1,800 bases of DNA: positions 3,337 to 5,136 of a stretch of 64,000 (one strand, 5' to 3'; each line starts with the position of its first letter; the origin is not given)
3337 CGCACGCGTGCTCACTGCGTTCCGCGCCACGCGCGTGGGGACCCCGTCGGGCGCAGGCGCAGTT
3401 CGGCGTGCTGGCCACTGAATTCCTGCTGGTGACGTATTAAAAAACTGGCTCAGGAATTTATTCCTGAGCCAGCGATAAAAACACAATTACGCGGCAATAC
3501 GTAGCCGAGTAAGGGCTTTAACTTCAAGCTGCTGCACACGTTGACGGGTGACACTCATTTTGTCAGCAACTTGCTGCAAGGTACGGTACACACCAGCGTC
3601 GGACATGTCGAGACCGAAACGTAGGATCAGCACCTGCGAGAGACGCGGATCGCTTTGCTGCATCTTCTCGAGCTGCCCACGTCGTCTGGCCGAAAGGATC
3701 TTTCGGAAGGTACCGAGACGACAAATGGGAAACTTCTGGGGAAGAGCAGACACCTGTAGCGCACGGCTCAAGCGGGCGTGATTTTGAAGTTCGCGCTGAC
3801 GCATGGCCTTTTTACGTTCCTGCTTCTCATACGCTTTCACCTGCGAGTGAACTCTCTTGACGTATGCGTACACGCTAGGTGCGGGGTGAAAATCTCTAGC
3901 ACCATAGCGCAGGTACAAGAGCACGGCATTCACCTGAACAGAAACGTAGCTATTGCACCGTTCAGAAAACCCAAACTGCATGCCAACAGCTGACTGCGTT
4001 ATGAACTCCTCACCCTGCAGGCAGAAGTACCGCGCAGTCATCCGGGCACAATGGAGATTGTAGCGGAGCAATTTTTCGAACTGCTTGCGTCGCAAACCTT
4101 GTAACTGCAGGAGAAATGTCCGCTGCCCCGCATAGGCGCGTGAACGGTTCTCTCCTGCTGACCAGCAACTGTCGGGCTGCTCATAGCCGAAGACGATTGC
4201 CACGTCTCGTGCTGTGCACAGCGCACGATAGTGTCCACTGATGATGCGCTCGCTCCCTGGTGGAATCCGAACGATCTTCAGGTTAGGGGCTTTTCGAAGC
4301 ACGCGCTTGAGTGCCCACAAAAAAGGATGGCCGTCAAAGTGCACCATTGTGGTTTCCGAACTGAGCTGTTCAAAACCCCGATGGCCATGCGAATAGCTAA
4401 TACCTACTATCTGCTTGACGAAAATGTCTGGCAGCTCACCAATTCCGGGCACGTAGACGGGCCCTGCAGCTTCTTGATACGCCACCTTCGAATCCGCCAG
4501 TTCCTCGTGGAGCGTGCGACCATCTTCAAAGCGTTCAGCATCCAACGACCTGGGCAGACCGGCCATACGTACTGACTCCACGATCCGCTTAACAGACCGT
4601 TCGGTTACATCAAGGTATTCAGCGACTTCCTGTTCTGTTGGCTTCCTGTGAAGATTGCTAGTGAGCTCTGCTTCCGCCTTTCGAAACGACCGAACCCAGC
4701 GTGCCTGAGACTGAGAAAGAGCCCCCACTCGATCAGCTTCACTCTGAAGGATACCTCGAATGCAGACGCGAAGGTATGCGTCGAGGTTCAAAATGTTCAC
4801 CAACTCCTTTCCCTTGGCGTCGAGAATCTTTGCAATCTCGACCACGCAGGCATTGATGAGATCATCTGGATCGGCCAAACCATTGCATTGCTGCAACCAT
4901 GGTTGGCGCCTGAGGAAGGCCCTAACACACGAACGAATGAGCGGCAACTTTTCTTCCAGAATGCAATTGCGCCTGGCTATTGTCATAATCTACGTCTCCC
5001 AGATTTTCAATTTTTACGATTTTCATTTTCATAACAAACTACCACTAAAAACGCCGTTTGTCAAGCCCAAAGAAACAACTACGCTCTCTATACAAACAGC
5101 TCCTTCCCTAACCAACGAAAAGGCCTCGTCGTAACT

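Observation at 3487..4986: Sigma-70-like protein split by a ~270-residue insert, next to tRNA-Ser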

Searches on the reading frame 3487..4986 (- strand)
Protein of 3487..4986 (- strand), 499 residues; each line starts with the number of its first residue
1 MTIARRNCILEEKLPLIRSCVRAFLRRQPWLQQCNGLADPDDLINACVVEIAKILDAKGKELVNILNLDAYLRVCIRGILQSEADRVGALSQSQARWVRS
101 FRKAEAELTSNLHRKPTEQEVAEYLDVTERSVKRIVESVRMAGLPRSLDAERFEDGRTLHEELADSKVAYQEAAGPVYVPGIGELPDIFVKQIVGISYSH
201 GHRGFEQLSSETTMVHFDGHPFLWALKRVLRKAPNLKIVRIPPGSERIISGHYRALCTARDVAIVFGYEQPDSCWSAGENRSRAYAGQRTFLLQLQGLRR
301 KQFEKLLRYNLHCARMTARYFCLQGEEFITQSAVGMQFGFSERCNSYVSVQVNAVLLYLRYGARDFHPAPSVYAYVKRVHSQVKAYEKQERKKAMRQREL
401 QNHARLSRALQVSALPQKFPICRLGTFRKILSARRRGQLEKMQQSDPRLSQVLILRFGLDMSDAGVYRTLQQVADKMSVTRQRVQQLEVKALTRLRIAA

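Call 3: search_protein_families(library=pfam, proteins=[window:3487-4986:-], max_evalue=1)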
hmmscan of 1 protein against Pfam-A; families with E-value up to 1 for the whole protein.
window:3487-4986:- (499 aa): 10 families
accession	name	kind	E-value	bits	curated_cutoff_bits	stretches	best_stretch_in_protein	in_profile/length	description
PF04545.22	Sigma70_r4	-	1.5e-11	44.1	24.1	1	446-496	6-49/50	Sigma-70, region 4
PF04539.22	Sigma70_r3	-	2.5e-09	37.6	25.3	1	102-172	7-75/78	Sigma-70 region 3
PF08004.16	DUF1699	-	0.0018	18.4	33.4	1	205-265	12-72/130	Protein of unknown function (DUF1699)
PF13384.12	HTH_23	-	0.0049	17.1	24.6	0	118-138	20-40/50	Homeodomain-like domain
PF19187.6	HTH_PafC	-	0.021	15.1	32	1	114-154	17-57/115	PafC helix-turn-helix domain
PF24964.1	DUF7769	-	0.054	13.6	27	0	112-135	22-44/55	Domain of unknown function (DUF7769)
PF12728.13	HTH_17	-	0.076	13.7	27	1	117-138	3-24/51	Helix-turn-helix domain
PF08279.18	HTH_11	-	0.092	13.1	25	0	117-145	17-45/55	HTH domain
PF08281.18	Sigma70_r4_2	-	0.093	12.8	25.7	0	118-134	29-45/54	Sigma-70, region 4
PF13542.12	HTH_Tnp_ISL3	-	0.096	12.6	27.4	1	113-137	25-48/51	Helix-turn-helix domain of transposase family ISL3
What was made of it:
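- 4717..4965 (-): Divergent sigma region 2 (residues ~8-90), four helices, group-3-like. There is no Pfam r2 hit to the window protein itself (call 3).
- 4471..4713 (-): Sigma region 3 plus the region 3.2 linker (residues ~92-172; includes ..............). Pfam Sigma70_r3 102-172, 37.6 bits (call 3).
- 3499..3726 (-): Canonical sigma region 4 (4.1 + 4.2; residues ~421-496), group-1-like. Pfam Sigma70_r4 44.1 bits (call 3).
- On sigma70 family: There is no Pfam Sigma70_r2 hit to the window protein (call 3). Sigma70_r3 at 102-172, 37.6 bits against a cut-off of 25.3 (call 3) Sigma70_r4 at 446-496, 44.1 bits against 24.1 (call 3).
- On Pfam DUF1699 (PF08004) / DUF1699_N (PF28505): 18.4 bits against 33.4, over profile positions 12-72 of 130 only (call 3).
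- On Intein: No intein or Hint family among the Pfam hits (call 3).
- Checked: Pfam Sigma70_r4 covers residues 446-496 (44.1 bits, cut-off 24.1) (call 3). No intein or Hint family is hit (call 3).
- Pfam Sigma70_r2 does not hit the window protein (call 3). Region 2 of the window protein is degenerate (call 3).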

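Call 4: search_protein_families(library=ncbifam, proteins=[window:3487-4986:-], max_evalue=1)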
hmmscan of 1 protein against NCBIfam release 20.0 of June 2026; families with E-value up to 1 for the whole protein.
window:3487-4986:- (499 aa): 39 families (the best 25 are shown)
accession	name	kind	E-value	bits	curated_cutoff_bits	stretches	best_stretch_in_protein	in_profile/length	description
TIGR02997.1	Sig70-cyanoRpoD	subfamily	8.4e-13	48.2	384.5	2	438-496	242-298/298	RNA polymerase sigma factor, RpoD/SigA family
TIGR02393.1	RpoD_Cterm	equivalog_domain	1.2e-11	44.7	354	2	442-497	174-226/238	RNA polymerase sigma factor RpoD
NF041931.2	MzaA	equivalog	3.5e-11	42.6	800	2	442-496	651-702/726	MZA anti-phage system associated sigma-70 family RNA polymerase sigma factor MzaA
NF005643.0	PRK07406.1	equivalog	2.9e-10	39.8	500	2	438-496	328-384/397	RNA polymerase sigma factor RpoD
NF006666.0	PRK09210.1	equivalog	3e-10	40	572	1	438-496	301-357/370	RNA polymerase sigma factor RpoD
NF005642.0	PRK07405.1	subfamily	3.2e-09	36.4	524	2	440-496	252-306/318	RNA polymerase sigma factor SigD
TIGR02937.1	sigma70-ECF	superfamily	3.7e-09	36.4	42.9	2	442-496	115-162/165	sigma-70 family RNA polymerase sigma factor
NF004208.0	PRK05658.1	equivalog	1.1e-08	34.6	555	1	443-496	567-617/631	RNA polymerase sigma factor RpoD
NF004207.0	PRK05657.1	equivalog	1.4e-08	34.5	394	1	450-496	271-314/329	RNA polymerase sigma factor RpoS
TIGR02394.1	rpoS_proteo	equivalog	1.8e-08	34.2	378.7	2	442-496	220-271/285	RNA polymerase sigma factor RpoS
TIGR02479.1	FliA_WhiG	subfamily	4.4e-08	33.1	189.6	1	35-157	21-140/224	FliA/WhiG family RNA polymerase sigma factor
NF005920.0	PRK07921.1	subfamily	4.4e-08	32.5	464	2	444-496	266-315/328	RNA polymerase sigma factor SigB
NF004615.0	PRK05949.1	subfamily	5.1e-08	32.2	530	2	442-496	264-315/327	RNA polymerase sigma factor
NF004564.0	PRK05901.2-2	equivalog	7.3e-07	28.2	617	2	453-498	437-482/500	RNA polymerase sigma factor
NF004560.0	PRK05901.1-1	equivalog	1.7e-06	27.4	711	1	448-496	458-503/516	RNA polymerase sigma factor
TIGR02980.1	SigBFG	subfamily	3.2e-06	27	234.35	1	100-172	91-165/227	SigB/SigF/SigG family RNA polymerase sigma factor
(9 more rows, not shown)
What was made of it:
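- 4717..4965 (-): TIGR02479 FliA/WhiG aligns to 35-157 (call 4).
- On sigma70 family: FliA/WhiG TIGR02479 aligns to residues 35-157 at 4.4e-8 (call 4).
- On FliA/WhiG (TIGR02479) and SigB/F/G (TIGR02980): 33.1 against 189.6 bits, and 27 against 234 bits (call 4)
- Closest known: Group 3 sigma70-family factors. Different: Scores are far below family cut-offs: TIGR02479 gives 33 bits against 189.6, and TIGR02980 gives 27 against 234 (call 4).
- Checked: FliA/WhiG TIGR02479 aligns to residues 35-157 (call 4).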

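Call 5: search_solved_structures(query=window:3487-4986:-, max_evalue=1, show_alignments=2)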
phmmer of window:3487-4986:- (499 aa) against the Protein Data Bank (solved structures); distinct sequences matched with E-value up to 1: 74 (the best 60 are shown).
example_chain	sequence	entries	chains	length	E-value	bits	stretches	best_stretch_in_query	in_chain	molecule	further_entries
7ckq_F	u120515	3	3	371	6.3e-08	35.1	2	446-496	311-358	RNA polymerase sigma factor SigA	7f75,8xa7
8h3v_G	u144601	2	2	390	2.5e-07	33.1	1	436-496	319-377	RNA polymerase sigma factor SigA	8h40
9dvs_G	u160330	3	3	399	5.6e-07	32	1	443-496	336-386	RNA polymerase sigma factor SigA1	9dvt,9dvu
8gzg_F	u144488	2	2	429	2.8e-06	29.7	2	442-496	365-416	RNA polymerase sigma factor SigA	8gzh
1tty_A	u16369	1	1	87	4e-06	29.2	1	435-496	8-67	RNA polymerase sigma factor rpoD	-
4g8x_A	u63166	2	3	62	6.4e-06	28.5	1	445-496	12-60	RNA polymerase sigma factor rpoD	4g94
4g6d_A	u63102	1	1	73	9.2e-06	28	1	446-496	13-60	RNA polymerase sigma factor rpoD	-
7l7b_F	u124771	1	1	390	1e-05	27.9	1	445-496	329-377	RNA polymerase sigma factor SigA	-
8x6f_E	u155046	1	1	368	1.1e-05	27.8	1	446-496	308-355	RNA polymerase sigma factor SigA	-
9gdo_F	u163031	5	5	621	1.5e-05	27.3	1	445-496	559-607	RNA polymerase sigma factor RpoD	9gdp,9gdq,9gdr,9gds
7xya_F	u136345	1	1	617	1.9e-05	27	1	447-496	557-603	RNA polymerase sigma factor RpoD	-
2p7v_B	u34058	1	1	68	2.4e-05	26.6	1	448-496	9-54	RNA polymerase sigma factor rpoD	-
1tlh_B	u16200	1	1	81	2.9e-05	26.3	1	447-496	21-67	RNA polymerase sigma factor rpoD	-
5tw1_F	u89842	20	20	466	2.9e-05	26.3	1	445-496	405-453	RNA polymerase sigma factor SigA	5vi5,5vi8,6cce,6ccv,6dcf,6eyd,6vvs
3t72_o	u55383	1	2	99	4.9e-05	25.6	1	447-496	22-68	RNA polymerase sigma factor rpoD, DNA-directed RNA polymerase subunit beta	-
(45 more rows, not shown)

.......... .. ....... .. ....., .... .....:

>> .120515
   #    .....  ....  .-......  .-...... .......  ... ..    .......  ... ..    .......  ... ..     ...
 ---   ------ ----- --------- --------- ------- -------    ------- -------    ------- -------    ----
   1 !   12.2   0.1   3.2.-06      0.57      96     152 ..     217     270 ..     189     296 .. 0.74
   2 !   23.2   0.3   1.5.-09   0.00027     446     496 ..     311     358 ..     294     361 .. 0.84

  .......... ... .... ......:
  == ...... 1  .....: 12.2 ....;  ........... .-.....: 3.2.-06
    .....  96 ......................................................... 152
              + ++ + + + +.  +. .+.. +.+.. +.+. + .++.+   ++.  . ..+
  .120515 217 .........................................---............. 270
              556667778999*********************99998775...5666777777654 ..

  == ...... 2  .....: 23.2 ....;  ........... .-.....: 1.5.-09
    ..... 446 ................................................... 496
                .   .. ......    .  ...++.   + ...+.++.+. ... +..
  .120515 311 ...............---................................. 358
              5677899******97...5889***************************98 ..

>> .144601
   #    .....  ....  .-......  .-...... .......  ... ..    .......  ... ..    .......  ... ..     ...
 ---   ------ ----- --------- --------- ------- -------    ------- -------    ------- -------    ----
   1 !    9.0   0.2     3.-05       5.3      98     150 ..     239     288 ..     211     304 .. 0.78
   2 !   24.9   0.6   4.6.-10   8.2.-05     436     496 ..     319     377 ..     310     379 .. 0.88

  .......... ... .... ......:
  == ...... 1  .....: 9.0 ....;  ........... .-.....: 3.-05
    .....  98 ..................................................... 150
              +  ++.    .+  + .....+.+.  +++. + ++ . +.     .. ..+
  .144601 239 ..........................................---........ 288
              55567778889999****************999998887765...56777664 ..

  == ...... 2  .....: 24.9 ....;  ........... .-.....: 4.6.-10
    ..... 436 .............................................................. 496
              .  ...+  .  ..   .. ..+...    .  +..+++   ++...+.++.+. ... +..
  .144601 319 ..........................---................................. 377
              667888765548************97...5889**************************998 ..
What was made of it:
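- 3499..3726 (-): B. subtilis SigA 7ckq_F at 6.3e-8 (call 5).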

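Call 6: find_homologous_proteins(query=window:3487-4986:-)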
Query window:3487-4986:- (499 aa): 12 proteins with E <= 0.001 among 8000 candidates.
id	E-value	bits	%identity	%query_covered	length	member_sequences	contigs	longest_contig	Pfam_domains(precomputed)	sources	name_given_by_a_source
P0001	0.0e+0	1115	100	100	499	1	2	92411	PF04545.23,PF04539.23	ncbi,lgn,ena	ncbi:MAG: sigma factor-like helix-turn-helix DNA-binding protein [Patescibacteria group bacterium]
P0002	3.3e-88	315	44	61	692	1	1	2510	PF04545.23,PF04542.21,PF08281.19,PF04539.23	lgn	-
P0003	2.2e-55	207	35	70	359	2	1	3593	PF04545.23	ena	-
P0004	2.5e-55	206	37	61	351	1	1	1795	PF04545.23,PF28505.1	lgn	-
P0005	1.0e-43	168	35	66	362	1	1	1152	PF04545.23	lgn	-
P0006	1.6e-42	164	33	66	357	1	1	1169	PF04545.23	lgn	-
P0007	1.2e-39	155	32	65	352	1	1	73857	PF04545.23,PF28505.1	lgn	-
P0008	4.7e-39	153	37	58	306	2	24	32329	PF04545.23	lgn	-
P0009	1.3e-34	138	34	57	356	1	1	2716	PF04545.23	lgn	-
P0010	6.4e-12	63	29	54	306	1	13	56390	PF08299.18,PF04545.23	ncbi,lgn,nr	ncbi:hypothetical protein HYW17_01075 [Candidatus Uhrbacteria bacterium]|nr:hypothetical protein [Ca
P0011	2.4e-7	48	56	10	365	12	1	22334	PF04545.23,PF00140.26,PF03979.20,PF04542.21,PF04539.23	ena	-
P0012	3.8e-5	41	49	10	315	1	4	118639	PF04545.23,PF00140.26,PF04542.21,PF04539.23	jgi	-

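Call 8: search_protein_families(library=pfam, proteins=[P0002, P0003, P0004, P0005, P0007, P0008, P0009, P0010], max_evalue=0.1)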
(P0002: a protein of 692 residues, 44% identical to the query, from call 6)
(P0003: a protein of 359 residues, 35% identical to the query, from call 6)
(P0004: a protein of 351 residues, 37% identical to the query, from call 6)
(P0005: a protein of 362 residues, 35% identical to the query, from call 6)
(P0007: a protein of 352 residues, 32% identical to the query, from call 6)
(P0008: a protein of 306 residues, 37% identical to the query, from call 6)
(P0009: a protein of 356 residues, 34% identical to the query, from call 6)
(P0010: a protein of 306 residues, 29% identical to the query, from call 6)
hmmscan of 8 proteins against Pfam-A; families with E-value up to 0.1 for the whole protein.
P0002 (692 aa): 5 families
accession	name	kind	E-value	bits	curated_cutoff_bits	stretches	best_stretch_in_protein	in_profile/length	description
PF04545.22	Sigma70_r4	-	8e-12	44.9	24.1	1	194-243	3-48/50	Sigma-70, region 4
PF04539.22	Sigma70_r3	-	8.7e-09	35.8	25.3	1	105-173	8-74/78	Sigma-70 region 3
PF04542.20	Sigma70_r2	-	7.4e-06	26.1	24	1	22-83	7-64/71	Sigma-70 region 2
PF08281.18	Sigma70_r4_2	-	8.6e-06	25.7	25.7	1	333-364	20-51/54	Sigma-70, region 4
PF20333.3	DUF6628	-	0.057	13.9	27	0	369-441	9-84/137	Family of unknown function (DUF6628)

P0003 (359 aa): 1 family
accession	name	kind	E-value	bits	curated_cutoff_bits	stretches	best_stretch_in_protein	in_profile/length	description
PF04545.22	Sigma70_r4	-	4.3e-12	45.8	24.1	1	291-340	6-46/50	Sigma-70, region 4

P0004 (351 aa): 2 families
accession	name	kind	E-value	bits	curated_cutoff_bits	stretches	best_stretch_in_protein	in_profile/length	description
PF04545.22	Sigma70_r4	-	8.1e-06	25.7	24.1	1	298-344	7-46/50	Sigma-70, region 4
PF08004.16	DUF1699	-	0.00067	19.8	33.4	1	61-124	11-74/130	Protein of unknown function (DUF1699)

P0005 (362 aa): 2 families
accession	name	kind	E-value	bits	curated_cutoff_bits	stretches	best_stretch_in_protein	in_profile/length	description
PF04545.22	Sigma70_r4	-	1.8e-07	31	24.1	1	307-354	7-46/50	Sigma-70, region 4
PF08004.16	DUF1699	-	0.005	17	33.4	1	75-139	12-76/130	Protein of unknown function (DUF1699)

P0007 (352 aa): 3 families
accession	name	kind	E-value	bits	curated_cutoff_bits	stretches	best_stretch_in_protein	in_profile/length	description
PF04545.22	Sigma70_r4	-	1.7e-14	53.5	24.1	1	295-347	2-48/50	Sigma-70, region 4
PF16509.11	KORA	-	0.044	14.4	26.7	0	323-346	34-57/84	TrfB plasmid transcriptional repressor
PF08004.16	DUF1699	-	0.047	13.8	33.4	1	86-129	28-71/130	Protein of unknown function (DUF1699)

P0008 (306 aa): 2 families
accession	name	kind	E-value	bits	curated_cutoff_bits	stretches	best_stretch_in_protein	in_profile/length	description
PF04545.22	Sigma70_r4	-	2.7e-09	36.9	24.1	1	253-301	4-48/50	Sigma-70, region 4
PF08004.16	DUF1699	-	0.015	15.4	33.4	1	19-85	11-76/130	Protein of unknown function (DUF1699)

P0009 (356 aa): 1 family
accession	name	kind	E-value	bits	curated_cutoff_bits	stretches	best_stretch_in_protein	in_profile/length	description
PF04545.22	Sigma70_r4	-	2.3e-07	30.7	24.1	1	298-351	2-48/50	Sigma-70, region 4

P0010 (306 aa): 2 families
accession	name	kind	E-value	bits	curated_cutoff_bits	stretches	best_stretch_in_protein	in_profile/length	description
PF08299.17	Bac_DnaA_C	-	3.2e-14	53.1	31.5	1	81-147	2-69/69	Bacterial dnaA protein helix-turn-helix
PF04545.22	Sigma70_r4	-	5.8e-06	26.2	24.1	1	270-295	21-46/50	Sigma-70, region 4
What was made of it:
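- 4717..4965 (-): Relative P0002 passes the Pfam Sigma70_r2 cut-off (call 8).
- On sigma70 family: Relative P0002 passes the r2 cut-off (26.1 against 24 bits, call 8).
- P0002 has Pfam r2, r3, an internal r4 at 194-243 and a further HTH at 333-364 (call 8).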

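Call 21: predict_structure(alignment_id=A1)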
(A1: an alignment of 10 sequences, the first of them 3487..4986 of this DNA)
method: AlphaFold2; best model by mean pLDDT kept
length: 499 residues; sequences in the alignment: 10
mean_pLDDT: 69.7   pTM: 0.35
mean pLDDT of the five models: 69.7, 68.8, 65.0, 64.5, 62.6
residues with pLDDT >= 90: 68; 70-90: 208; 50-70: 126; < 50: 97
segments of 3 or more residues with pLDDT < 50: 1-11, 62-66, 86-90, 141-183, 189-191, 199-203, 269-279, 364-372
pLDDT, mean of each block of 10 residues (from residue 1): 37 62 67 57 73 69 51 65 49 63 84 83 87 69 34 40 32 39 47 47 62 68 71 84 65 84 67 43 76 88 84 87 85 80 68 78 49 57 73 77 80 78 87 93 96 92 78 96 97 89
secondary structure, 60 per line:
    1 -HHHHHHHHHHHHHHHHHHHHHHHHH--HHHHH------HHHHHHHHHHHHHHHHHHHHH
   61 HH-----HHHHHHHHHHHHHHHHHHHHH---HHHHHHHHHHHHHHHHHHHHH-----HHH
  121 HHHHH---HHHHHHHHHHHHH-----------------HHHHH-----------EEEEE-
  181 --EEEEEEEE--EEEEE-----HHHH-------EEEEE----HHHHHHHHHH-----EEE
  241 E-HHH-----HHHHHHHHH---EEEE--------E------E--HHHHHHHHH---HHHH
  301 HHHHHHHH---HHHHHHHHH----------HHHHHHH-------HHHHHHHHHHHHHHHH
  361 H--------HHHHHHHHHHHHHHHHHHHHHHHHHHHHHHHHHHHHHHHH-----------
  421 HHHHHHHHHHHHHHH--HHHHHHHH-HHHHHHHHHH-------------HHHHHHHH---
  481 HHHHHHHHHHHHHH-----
elements in order: H2-26 H29-33 H40-62 H68-88 H92-112 H118-125 H129-141 H159-163 E175-179 E183-190 E193-197 H203-206 E214-218 H223-232 E238-241 H251-259 E263-266 H285-293 H297-308 H312-320 H331-337 H345-361 H370-409 H421-435 H438-445 H447-456 H470-477 H481-494
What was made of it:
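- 4717..4965 (-): Helices H2-26, H40-62 and H68-88 appear in the full-length model (call 21).
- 4471..4713 (-): Residues 141-183 have pLDDT below 50, consistent with a flexible linker (call 21).
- On Sigma70 non-conserved region (NCR): The extra sequence lies between regions 3.2 and 4.1 (calls 3, 21).
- The linear domain order is sigma2-sigma3-3.2-extra-sigma4 (calls 3, 21).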

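Call 24: find_encoding_contigs(protein=P0007, flank=8000, max_places=3)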
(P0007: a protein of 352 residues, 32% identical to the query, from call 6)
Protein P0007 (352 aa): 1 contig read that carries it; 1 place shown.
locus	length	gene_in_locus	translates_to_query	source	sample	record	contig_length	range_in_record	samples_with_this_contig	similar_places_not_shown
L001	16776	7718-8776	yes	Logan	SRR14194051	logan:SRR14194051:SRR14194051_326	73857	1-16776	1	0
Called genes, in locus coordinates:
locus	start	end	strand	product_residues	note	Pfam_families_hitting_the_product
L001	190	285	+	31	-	-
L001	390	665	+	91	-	-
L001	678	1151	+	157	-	PF07151:DUF1391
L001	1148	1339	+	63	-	-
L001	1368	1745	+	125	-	-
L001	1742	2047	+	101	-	-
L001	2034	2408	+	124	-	-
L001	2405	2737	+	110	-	-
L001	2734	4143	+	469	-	PF00580:UvrD-helicase, PF02399:Herpes_ori_bp (weak), PF13245:AAA_19, PF13604:AAA_30, PF01443:Viral_helicase1 (faint), PF13361:UvrD_C, PF13538:UvrD_C_2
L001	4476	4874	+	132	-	-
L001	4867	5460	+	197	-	-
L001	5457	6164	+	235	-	PF10979:DUF2786 (weak), PF23771:DUF7168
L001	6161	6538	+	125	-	-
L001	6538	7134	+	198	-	-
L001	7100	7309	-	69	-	-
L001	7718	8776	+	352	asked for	PF28505:DUF1699_N (weak), PF04545:Sigma70_r4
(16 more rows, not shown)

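Call 25: find_encoding_contigs(protein=P0008, flank=8000, max_places=4)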
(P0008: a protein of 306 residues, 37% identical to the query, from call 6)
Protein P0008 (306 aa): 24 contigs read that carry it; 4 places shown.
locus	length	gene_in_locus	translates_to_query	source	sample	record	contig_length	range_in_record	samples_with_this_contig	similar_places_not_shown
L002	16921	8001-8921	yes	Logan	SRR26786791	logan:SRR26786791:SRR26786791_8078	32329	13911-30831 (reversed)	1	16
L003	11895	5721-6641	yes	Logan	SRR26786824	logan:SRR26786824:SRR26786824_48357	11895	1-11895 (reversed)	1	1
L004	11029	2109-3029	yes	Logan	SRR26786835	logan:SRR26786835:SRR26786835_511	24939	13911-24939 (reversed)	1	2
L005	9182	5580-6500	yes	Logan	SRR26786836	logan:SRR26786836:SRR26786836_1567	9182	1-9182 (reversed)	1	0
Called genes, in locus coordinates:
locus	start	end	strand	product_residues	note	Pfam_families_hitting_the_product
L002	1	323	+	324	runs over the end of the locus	PF12684:DUF3799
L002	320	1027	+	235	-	-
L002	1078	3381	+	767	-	PF02463:SMC_N (weak), PF13175:AAA_15, PF13476:AAA_23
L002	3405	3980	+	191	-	-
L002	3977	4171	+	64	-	-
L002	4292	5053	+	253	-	-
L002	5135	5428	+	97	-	-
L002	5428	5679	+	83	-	-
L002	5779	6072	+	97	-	-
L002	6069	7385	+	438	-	PF01555:N6_N4_Mtase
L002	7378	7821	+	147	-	-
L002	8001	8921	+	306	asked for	PF04545:Sigma70_r4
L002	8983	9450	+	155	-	PF00436:SSB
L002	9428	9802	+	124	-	-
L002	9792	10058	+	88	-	-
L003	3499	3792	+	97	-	-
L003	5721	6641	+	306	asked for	PF04545:Sigma70_r4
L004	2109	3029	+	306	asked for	PF04545:Sigma70_r4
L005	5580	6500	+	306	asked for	PF04545:Sigma70_r4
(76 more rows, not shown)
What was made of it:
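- Phage-like loci place the gene among replication and recombination genes such as SSB, ERF and UvrD (calls 24, 25).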
